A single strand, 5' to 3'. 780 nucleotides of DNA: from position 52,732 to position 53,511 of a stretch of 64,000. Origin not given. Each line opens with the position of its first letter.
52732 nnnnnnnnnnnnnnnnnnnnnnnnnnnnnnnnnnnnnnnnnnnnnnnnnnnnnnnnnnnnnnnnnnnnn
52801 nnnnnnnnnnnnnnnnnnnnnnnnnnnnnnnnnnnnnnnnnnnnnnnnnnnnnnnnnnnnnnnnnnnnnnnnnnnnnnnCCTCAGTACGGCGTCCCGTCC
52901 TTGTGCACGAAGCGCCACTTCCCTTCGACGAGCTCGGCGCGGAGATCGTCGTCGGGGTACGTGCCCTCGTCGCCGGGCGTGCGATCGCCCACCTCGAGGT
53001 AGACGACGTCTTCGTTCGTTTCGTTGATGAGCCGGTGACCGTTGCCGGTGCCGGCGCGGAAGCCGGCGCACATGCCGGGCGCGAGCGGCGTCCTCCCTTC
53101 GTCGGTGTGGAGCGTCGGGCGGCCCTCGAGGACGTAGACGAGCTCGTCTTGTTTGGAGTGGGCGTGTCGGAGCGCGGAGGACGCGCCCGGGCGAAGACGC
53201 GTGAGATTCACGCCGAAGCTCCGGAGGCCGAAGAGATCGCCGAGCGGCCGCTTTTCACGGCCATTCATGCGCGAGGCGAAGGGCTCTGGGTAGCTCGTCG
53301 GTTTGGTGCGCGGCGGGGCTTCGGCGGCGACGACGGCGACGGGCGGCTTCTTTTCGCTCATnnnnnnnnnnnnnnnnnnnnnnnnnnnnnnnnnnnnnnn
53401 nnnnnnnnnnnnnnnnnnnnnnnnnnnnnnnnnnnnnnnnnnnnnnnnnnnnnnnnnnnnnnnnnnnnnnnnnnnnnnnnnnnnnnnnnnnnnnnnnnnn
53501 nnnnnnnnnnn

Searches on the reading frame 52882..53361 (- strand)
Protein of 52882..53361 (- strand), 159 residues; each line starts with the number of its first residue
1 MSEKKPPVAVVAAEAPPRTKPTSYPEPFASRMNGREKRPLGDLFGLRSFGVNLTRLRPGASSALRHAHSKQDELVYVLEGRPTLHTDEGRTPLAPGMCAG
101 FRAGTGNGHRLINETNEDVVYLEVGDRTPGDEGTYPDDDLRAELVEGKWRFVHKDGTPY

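Call 15: search_protein_families(library=pfam, proteins=[window:52882-53361:-], max_evalue=0.001)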
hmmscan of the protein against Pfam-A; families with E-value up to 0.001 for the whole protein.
window:52882-53361:- (159 aa): 1 family
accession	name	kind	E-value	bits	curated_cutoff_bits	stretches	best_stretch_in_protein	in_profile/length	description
PF07883.17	Cupin_2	-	1.6e-15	57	27.2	1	53-124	2-69/70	Cupin domain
